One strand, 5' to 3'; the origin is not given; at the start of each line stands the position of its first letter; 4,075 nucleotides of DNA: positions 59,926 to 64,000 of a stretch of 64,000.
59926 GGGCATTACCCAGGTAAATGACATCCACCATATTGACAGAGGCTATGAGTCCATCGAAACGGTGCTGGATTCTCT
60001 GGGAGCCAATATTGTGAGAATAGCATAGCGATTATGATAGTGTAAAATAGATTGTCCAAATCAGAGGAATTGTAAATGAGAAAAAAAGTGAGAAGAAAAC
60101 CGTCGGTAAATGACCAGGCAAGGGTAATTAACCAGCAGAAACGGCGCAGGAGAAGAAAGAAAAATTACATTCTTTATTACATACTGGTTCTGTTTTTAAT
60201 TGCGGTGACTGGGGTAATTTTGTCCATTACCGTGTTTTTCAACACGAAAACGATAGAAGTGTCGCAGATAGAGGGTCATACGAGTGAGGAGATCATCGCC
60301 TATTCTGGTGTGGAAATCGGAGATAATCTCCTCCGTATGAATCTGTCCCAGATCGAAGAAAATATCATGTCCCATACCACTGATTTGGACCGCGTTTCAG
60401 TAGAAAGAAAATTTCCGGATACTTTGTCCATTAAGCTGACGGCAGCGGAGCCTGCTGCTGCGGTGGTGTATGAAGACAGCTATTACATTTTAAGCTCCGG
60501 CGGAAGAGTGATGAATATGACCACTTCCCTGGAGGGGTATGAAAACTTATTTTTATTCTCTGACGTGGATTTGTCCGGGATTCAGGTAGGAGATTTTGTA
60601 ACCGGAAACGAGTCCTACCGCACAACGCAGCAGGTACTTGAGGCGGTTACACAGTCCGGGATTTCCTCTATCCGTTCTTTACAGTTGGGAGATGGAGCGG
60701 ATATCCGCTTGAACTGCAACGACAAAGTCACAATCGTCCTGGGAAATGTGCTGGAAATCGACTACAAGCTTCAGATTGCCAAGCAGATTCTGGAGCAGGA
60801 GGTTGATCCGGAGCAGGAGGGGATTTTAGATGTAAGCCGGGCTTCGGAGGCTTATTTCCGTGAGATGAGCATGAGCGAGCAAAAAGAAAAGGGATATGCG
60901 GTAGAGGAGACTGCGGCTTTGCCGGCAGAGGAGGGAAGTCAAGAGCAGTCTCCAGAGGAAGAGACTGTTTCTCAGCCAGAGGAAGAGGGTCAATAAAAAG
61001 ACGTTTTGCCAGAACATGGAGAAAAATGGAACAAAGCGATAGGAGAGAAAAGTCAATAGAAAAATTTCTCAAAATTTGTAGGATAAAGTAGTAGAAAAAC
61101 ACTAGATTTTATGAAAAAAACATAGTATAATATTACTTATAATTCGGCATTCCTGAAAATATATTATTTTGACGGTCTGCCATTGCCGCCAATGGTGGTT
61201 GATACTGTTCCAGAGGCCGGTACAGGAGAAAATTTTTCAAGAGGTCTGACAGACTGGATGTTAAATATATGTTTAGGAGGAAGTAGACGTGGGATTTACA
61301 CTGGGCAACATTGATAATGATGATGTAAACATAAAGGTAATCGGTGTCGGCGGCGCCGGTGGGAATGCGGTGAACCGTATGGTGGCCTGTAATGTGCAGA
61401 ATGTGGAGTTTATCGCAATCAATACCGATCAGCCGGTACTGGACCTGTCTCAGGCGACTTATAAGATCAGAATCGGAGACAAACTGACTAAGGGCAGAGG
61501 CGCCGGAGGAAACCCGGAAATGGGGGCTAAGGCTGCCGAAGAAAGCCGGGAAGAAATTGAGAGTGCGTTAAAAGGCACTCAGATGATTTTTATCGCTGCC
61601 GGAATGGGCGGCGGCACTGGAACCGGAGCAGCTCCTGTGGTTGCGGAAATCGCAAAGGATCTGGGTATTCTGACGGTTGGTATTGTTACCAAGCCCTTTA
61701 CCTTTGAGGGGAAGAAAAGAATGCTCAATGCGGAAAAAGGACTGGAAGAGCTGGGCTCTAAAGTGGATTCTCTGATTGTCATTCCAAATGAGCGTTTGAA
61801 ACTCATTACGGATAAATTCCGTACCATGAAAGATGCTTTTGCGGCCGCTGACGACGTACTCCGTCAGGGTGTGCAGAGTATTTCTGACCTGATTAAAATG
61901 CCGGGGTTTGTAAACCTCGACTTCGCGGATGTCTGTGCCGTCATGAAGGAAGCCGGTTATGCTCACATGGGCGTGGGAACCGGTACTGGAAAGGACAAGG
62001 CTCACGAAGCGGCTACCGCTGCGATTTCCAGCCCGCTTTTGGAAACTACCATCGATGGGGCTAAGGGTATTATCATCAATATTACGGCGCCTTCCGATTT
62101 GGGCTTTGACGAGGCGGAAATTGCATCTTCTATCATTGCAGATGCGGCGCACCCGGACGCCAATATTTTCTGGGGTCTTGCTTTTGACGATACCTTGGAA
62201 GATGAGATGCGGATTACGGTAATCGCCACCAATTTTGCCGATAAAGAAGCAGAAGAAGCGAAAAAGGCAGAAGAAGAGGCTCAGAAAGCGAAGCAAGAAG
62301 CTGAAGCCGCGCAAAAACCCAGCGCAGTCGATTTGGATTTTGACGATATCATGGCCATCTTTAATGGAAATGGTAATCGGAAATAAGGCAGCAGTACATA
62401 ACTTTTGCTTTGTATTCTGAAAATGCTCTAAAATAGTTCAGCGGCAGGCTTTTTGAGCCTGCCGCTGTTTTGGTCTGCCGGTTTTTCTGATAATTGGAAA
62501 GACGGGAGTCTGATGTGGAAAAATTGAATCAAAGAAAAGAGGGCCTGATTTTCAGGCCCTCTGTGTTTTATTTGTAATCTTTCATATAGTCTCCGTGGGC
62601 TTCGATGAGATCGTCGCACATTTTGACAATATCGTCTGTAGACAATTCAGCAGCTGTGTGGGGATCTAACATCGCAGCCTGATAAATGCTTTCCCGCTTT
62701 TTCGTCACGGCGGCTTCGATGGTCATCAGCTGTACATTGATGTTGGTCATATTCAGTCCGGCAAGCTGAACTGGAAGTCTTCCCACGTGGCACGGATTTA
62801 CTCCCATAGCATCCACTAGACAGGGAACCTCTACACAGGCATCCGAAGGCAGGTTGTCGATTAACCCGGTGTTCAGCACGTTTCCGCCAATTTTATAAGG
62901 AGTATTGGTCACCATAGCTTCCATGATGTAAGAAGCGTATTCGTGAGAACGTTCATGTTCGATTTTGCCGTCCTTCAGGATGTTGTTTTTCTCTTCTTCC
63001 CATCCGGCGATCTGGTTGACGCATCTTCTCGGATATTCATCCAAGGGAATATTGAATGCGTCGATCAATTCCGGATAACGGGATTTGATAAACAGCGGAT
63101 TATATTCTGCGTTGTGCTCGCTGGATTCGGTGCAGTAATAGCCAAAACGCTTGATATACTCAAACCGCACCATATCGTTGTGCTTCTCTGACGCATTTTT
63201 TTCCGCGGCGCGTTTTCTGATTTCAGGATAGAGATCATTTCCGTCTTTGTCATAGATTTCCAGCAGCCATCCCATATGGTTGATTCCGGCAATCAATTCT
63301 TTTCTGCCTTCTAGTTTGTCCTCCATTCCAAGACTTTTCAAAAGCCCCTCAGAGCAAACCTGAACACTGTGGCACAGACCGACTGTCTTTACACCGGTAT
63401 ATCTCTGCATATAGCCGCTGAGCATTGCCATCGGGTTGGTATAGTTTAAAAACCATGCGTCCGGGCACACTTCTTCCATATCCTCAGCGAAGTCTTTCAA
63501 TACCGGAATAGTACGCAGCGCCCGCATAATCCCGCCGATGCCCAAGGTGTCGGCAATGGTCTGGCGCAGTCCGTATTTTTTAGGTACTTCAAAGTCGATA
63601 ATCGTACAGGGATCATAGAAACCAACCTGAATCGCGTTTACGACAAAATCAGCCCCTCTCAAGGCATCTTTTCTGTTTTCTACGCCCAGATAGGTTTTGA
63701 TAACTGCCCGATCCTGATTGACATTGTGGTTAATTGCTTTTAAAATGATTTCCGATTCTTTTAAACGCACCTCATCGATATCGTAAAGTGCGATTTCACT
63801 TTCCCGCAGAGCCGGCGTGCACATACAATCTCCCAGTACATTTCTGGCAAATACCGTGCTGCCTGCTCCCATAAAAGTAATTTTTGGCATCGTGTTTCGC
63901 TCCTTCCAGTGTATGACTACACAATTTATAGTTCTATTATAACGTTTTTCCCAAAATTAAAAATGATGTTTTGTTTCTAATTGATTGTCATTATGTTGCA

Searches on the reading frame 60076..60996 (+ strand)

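Call 51: search_protein_families(library=pfam, proteins=[window:60076-60996:+])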
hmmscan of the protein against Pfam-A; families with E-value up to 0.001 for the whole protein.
window:60076-60996:+ (306 aa): 1 family
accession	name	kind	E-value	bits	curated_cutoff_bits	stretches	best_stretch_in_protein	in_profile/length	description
PF08478.15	POTRA_1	-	5.9e-12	46.2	23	1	55-122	1-67/69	POTRA domain, FtsQ-type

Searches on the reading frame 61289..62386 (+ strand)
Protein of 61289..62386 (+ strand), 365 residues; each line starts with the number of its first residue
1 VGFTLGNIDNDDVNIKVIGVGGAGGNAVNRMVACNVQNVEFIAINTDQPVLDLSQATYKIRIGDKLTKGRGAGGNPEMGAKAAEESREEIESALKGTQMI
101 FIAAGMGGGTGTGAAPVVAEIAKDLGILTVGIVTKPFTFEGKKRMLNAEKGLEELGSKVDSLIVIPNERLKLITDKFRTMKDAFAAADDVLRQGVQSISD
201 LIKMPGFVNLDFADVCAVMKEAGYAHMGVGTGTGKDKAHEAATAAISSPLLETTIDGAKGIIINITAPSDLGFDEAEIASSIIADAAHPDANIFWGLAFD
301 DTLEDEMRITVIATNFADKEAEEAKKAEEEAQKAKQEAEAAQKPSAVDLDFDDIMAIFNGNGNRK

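Call 51: search_protein_families(library=pfam, proteins=[window:61289-62386:+])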
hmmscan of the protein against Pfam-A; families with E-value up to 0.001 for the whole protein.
window:61289-62386:+ (365 aa): 2 families
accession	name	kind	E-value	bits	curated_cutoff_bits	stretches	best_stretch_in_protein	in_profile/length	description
PF00091.31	Tubulin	-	1.4e-50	172.7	33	1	14-173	1-188/190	Tubulin/FtsZ family, GTPase domain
PF12327.13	FtsZ_C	-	9e-31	106.5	27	1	223-316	1-94/95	FtsZ family, C-terminal domain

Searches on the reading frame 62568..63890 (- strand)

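Call 43: search_protein_families(library=pfam, proteins=[window:62568-63890:-])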
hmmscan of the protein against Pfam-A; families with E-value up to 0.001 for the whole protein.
window:62568-63890:- (440 aa): 2 families
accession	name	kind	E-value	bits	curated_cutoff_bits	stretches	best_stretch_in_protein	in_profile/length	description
PF11975.13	Glyco_hydro_4C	-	8.1e-70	235.5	24.1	1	200-412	1-211/211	Family 4 glycosyl hydrolase C-terminal domain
PF02056.22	Glyco_hydro_4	-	2.1e-64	216.9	23.2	1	3-188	1-182/183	Family 4 glycosyl hydrolase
